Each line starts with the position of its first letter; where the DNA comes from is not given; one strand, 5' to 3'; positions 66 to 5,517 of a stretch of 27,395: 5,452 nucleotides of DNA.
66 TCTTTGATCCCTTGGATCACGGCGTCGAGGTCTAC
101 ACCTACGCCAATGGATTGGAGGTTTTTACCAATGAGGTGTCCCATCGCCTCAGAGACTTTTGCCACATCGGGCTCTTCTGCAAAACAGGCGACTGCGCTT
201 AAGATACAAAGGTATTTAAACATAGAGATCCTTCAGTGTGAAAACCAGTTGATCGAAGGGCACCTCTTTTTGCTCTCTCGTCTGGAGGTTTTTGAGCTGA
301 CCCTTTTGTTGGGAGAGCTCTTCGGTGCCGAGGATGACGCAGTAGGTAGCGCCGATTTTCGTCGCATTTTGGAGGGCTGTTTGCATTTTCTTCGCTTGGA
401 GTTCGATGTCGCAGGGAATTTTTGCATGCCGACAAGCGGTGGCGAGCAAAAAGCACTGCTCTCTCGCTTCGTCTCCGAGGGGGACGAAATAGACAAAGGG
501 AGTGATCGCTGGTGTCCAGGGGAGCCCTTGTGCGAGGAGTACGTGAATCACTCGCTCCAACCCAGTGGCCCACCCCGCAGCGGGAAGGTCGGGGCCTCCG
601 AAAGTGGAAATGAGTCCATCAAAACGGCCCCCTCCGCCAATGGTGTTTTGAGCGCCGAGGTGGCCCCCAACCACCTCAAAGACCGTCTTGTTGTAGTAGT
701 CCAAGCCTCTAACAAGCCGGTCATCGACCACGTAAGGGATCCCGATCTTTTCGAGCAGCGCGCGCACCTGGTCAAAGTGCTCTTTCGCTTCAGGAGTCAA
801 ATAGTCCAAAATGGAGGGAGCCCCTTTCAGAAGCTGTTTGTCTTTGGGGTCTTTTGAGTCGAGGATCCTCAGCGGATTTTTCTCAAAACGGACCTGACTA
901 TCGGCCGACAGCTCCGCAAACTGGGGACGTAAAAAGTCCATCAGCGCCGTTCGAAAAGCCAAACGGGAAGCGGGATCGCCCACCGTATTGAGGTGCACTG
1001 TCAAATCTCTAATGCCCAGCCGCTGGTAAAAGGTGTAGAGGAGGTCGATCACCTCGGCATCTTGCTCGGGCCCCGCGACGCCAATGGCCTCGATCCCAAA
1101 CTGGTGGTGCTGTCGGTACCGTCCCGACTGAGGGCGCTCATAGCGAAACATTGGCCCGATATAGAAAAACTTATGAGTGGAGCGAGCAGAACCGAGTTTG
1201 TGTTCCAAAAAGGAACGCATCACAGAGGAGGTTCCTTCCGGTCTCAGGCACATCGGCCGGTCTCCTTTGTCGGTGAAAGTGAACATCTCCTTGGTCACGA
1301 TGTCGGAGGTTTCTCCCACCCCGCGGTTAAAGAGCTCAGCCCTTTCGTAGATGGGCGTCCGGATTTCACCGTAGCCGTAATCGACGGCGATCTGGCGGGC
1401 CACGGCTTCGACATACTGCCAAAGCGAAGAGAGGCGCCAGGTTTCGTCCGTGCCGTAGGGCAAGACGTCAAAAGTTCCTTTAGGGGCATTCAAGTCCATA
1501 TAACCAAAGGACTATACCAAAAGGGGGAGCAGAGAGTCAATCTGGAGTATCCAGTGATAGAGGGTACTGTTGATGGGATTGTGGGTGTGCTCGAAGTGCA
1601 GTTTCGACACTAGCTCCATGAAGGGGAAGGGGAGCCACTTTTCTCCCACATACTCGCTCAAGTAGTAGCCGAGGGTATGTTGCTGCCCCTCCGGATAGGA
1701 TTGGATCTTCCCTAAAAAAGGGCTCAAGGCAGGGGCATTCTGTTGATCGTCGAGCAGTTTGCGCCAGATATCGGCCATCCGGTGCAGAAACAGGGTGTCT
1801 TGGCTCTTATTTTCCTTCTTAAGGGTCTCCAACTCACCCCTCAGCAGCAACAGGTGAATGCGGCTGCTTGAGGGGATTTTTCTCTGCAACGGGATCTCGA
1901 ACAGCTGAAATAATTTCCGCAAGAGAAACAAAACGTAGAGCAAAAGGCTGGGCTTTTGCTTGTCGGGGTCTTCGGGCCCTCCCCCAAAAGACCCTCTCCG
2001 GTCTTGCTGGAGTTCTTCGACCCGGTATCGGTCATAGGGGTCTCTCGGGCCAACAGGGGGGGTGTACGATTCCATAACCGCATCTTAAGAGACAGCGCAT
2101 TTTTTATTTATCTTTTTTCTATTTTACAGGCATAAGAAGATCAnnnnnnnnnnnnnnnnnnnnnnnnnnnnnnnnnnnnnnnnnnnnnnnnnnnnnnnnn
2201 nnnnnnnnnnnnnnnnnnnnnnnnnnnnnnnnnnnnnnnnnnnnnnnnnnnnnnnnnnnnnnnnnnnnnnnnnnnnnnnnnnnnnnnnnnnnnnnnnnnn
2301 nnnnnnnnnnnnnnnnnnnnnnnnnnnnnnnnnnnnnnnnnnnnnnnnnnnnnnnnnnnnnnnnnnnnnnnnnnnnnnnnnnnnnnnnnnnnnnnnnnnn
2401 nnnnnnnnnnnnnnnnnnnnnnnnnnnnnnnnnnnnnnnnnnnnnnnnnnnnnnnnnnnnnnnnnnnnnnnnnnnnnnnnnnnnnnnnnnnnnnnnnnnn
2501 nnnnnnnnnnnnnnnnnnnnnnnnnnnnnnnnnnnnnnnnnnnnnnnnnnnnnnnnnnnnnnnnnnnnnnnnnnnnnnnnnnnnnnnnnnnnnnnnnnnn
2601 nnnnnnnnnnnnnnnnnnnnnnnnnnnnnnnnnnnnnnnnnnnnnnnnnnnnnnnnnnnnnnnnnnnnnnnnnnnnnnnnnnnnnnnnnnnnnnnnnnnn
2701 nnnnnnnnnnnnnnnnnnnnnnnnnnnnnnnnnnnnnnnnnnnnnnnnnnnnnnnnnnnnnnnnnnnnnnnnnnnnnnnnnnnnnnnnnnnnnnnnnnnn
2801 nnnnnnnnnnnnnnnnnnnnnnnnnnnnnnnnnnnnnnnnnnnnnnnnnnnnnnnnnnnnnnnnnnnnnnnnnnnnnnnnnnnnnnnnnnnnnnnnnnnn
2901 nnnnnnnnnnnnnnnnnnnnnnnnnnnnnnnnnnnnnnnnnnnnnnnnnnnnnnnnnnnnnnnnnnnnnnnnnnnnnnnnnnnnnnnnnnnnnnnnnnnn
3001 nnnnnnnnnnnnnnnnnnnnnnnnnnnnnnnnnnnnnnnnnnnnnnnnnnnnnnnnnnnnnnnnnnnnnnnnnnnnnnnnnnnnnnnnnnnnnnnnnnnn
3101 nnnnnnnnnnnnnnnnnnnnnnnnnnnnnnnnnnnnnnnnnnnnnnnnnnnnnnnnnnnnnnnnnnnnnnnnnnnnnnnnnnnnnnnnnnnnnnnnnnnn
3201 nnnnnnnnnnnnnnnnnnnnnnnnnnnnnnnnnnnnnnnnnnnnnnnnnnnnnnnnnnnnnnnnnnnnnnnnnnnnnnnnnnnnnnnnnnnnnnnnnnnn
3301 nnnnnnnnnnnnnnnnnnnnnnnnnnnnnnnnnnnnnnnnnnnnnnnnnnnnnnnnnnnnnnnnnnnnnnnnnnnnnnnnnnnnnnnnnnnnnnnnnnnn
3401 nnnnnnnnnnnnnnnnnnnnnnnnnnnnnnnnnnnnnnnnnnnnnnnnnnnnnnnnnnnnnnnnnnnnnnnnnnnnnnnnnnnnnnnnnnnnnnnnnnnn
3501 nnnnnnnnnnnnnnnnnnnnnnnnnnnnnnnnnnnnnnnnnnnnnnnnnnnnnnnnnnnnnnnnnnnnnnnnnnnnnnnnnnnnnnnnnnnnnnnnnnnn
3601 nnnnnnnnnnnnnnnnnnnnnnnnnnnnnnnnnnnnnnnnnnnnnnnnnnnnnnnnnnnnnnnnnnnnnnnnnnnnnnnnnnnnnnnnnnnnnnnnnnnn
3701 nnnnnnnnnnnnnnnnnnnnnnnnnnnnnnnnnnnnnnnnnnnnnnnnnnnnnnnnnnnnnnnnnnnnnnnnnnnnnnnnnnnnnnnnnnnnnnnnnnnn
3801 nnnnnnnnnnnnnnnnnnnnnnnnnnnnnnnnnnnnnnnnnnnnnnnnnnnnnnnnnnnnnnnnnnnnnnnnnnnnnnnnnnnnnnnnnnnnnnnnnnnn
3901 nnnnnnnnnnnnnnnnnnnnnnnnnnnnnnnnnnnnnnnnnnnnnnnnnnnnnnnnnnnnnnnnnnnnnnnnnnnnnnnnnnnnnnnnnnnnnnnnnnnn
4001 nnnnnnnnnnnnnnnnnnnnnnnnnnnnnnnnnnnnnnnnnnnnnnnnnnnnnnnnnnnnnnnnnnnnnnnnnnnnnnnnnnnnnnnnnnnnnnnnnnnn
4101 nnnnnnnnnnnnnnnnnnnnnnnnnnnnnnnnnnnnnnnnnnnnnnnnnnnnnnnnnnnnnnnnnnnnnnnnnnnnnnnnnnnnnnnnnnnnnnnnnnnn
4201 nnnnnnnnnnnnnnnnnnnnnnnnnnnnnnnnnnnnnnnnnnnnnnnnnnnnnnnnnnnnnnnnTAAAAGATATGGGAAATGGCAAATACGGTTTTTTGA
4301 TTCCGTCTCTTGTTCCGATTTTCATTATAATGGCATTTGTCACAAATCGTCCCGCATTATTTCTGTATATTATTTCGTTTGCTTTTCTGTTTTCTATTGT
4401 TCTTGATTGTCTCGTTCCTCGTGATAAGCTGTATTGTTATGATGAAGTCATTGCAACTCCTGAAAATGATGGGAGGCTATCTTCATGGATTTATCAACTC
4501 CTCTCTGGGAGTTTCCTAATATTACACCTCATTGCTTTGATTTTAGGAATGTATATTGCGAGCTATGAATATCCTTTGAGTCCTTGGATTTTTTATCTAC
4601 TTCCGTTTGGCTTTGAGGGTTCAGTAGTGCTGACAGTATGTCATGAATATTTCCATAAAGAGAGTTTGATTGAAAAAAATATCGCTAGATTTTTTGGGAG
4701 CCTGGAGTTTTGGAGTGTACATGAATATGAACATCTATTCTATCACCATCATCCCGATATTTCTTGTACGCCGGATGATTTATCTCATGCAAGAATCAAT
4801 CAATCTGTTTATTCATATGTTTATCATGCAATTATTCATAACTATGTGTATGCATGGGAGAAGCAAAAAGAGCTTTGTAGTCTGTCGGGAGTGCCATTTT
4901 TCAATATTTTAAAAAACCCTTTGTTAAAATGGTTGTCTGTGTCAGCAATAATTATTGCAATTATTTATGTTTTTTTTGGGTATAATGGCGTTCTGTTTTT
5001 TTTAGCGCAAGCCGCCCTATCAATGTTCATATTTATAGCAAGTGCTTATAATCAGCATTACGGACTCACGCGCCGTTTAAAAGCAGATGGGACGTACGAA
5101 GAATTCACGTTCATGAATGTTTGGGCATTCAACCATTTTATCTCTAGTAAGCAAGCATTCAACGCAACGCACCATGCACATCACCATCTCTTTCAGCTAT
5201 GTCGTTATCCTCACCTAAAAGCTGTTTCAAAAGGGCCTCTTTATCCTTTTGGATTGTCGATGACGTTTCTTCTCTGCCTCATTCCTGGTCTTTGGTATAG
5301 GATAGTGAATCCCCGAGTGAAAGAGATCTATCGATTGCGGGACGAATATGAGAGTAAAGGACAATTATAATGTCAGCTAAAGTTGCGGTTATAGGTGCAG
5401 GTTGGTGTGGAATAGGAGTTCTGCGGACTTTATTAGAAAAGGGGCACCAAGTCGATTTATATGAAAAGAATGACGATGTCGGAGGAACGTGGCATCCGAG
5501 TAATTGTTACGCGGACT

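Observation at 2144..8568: Candidate undescribed system: a cyclic-nucleotide-gated lipid oxidation operon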

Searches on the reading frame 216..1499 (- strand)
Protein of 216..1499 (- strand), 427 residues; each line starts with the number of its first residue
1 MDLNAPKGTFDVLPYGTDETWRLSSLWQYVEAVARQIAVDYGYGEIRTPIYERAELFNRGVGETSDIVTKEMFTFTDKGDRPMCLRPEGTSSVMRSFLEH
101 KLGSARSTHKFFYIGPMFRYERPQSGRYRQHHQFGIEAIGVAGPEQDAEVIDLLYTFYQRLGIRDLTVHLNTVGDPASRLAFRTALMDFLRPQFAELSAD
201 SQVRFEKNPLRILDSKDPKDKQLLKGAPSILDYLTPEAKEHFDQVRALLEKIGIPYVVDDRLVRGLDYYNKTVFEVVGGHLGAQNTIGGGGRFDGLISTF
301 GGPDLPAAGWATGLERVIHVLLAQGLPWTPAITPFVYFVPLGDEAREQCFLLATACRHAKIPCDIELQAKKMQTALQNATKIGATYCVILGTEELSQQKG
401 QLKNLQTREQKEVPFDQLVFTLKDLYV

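Call 6: search_protein_families(library=ncbifam, proteins=[window:216-1499:-], max_evalue=0.001)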
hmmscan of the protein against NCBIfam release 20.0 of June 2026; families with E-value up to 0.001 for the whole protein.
window:216-1499:- (427 aa): 25 families
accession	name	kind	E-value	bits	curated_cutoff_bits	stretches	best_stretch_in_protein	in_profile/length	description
TIGR00442.1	hisS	equivalog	7.2e-140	466.5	286.75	1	5-414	2-405/406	histidine--tRNA ligase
TIGR00443.1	hisZ_biosyn_reg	equivalog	7.7e-47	159.9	271.65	1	27-321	11-312/314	ATP phosphoribosyltransferase regulatory subunit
NF009085.0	PRK12420.1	equivalog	4.1e-38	131.8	540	2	240-418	244-422/426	histidine--tRNA ligase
NF008940.0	PRK12292.2-3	equivalog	2.3e-28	99.1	450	1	6-379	6-380/404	ATP phosphoribosyltransferase regulatory subunit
NF008941.0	PRK12292.2-4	equivalog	8.9e-26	90.7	447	2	27-173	24-165/393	ATP phosphoribosyltransferase regulatory subunit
NF008942.0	PRK12292.2-5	equivalog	9.6e-26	90.4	643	2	3-173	9-169/434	ATP phosphoribosyltransferase regulatory subunit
NF008953.0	PRK12295.1-6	equivalog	7e-25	87.8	384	2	39-173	24-151/384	ATP phosphoribosyltransferase regulatory subunit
NF008950.0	PRK12295.1-3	equivalog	1.3e-21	77.4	492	2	41-174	27-152/387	ATP phosphoribosyltransferase regulatory subunit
NF008945.0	PRK12292.3-3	equivalog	4.1e-20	72.2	409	1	40-321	30-303/368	ATP phosphoribosyltransferase regulatory subunit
NF008936.0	PRK12292.1-3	equivalog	5.2e-19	68.3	492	2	15-170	9-161/406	ATP phosphoribosyltransferase regulatory subunit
NF008938.0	PRK12292.1-6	equivalog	1.5e-16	60.3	833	2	23-172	19-162/420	ATP phosphoribosyltransferase regulatory subunit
NF008951.0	PRK12295.1-4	equivalog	9e-14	51.1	364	2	239-319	286-368/374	ATP phosphoribosyltransferase regulatory subunit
NF008943.0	PRK12292.3-1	equivalog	2.1e-12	46.8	690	2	6-163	27-169/403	ATP phosphoribosyltransferase regulatory subunit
NF008939.0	PRK12292.2-1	equivalog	6.5e-12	44.9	335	1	40-305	33-304/391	ATP phosphoribosyltransferase regulatory subunit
NF008949.0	PRK12295.1-2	equivalog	4.6e-11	42.6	420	2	69-174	47-149/379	ATP phosphoribosyltransferase regulatory subunit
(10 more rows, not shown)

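Call 43: find_homologous_proteins(query=window:216-1499:-, max_evalue=1e-60)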
Query window:216-1499:- (427 aa): 7994 proteins with E <= 1e-60 among 8000 candidates; the best 120 are listed.
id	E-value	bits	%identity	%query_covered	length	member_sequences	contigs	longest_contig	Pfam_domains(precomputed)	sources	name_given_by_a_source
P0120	2.1e-291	984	100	100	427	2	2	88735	PF13393.12,PF03129.26,PF00587.31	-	-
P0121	1.9e-224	763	100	78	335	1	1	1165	PF13393.12,PF03129.26,PF00587.31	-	-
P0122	1.2e-207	708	70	100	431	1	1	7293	PF13393.12,PF03129.26,PF00587.31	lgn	-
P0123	8.3e-204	695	71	100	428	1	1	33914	PF13393.12,PF03129.26,PF00587.31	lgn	-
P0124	5.4e-202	689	70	100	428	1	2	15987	PF13393.12,PF03129.26,PF00587.31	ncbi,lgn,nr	ncbi:MAG TPA: histidine--tRNA ligase [Chlamydiales bacterium]|nr:histidine--tRNA ligase [Chlamydiale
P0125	1.3e-201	688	69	100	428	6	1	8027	PF13393.12,PF03129.26,PF00587.31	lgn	-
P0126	6.6e-201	686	70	100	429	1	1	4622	PF13393.12,PF03129.26,PF00587.31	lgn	-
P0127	3.9e-200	683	69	100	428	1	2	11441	PF13393.12,PF03129.26,PF00587.31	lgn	-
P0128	7.7e-200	682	69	100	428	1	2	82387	PF13393.12,PF03129.26,PF00587.31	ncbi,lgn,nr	ncbi:MAG TPA: histidine--tRNA ligase [Chlamydiales bacterium]|nr:histidine--tRNA ligase [Chlamydiale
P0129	4.8e-199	680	69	100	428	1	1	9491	PF13393.12,PF03129.26,PF00587.31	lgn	-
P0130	1.3e-198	678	69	100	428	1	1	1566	PF13393.12,PF03129.26,PF00587.31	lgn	-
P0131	1.6e-198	678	69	100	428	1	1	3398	PF13393.12,PF03129.26,PF00587.31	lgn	-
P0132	1.6e-198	678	68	99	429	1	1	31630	PF13393.12,PF03129.26,PF00587.31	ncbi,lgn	-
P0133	1.8e-198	678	70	100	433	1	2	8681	PF13393.12,PF03129.26,PF00587.31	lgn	-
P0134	2.8e-198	677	69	100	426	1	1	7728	PF13393.12,PF03129.26,PF00587.31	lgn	-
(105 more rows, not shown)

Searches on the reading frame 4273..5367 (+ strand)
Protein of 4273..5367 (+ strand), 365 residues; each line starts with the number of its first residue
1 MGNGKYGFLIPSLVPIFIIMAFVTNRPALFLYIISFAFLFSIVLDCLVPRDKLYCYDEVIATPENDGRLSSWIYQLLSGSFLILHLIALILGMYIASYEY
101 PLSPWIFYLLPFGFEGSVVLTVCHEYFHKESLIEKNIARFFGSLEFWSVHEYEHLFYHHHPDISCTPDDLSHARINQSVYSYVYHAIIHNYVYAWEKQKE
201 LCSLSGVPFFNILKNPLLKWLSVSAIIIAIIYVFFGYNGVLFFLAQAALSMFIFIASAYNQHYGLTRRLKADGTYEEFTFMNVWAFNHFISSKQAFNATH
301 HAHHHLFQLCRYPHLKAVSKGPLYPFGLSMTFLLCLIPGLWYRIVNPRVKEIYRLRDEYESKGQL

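Call 3: search_protein_families(library=pfam, proteins=[window:4273-5367:+], max_evalue=0.01)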
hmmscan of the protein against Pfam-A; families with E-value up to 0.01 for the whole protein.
window:4273-5367:+ (365 aa): 2 families
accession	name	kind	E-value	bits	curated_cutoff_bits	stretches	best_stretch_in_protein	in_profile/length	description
PF00487.30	FA_desaturase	-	6.9e-13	49.4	29.7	1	105-319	3-235/253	Fatty acid desaturase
PF17158.10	MASE4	-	0.0067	16.3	28.4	1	10-92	17-98/239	Membrane-associated sensor, integral membrane domain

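Call 6: search_protein_families(library=ncbifam, proteins=[window:4273-5367:+], max_evalue=0.001)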
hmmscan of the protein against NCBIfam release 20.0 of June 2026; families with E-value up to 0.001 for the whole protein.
window:4273-5367:+ (365 aa): 0 families

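Call 18: search_solved_structures(query=window:4273-5367:+, max_evalue=1, show_alignments=2)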
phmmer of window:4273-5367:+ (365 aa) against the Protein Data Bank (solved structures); distinct sequences matched with E-value up to 1: 2.
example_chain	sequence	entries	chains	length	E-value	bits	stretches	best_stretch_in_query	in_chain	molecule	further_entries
8sbb_A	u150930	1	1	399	6.3e-27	98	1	16-352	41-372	Alkane 1-monooxygenase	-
8f6t_A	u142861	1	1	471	2.6e-25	92.7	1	22-353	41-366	Alkane 1-monooxygenase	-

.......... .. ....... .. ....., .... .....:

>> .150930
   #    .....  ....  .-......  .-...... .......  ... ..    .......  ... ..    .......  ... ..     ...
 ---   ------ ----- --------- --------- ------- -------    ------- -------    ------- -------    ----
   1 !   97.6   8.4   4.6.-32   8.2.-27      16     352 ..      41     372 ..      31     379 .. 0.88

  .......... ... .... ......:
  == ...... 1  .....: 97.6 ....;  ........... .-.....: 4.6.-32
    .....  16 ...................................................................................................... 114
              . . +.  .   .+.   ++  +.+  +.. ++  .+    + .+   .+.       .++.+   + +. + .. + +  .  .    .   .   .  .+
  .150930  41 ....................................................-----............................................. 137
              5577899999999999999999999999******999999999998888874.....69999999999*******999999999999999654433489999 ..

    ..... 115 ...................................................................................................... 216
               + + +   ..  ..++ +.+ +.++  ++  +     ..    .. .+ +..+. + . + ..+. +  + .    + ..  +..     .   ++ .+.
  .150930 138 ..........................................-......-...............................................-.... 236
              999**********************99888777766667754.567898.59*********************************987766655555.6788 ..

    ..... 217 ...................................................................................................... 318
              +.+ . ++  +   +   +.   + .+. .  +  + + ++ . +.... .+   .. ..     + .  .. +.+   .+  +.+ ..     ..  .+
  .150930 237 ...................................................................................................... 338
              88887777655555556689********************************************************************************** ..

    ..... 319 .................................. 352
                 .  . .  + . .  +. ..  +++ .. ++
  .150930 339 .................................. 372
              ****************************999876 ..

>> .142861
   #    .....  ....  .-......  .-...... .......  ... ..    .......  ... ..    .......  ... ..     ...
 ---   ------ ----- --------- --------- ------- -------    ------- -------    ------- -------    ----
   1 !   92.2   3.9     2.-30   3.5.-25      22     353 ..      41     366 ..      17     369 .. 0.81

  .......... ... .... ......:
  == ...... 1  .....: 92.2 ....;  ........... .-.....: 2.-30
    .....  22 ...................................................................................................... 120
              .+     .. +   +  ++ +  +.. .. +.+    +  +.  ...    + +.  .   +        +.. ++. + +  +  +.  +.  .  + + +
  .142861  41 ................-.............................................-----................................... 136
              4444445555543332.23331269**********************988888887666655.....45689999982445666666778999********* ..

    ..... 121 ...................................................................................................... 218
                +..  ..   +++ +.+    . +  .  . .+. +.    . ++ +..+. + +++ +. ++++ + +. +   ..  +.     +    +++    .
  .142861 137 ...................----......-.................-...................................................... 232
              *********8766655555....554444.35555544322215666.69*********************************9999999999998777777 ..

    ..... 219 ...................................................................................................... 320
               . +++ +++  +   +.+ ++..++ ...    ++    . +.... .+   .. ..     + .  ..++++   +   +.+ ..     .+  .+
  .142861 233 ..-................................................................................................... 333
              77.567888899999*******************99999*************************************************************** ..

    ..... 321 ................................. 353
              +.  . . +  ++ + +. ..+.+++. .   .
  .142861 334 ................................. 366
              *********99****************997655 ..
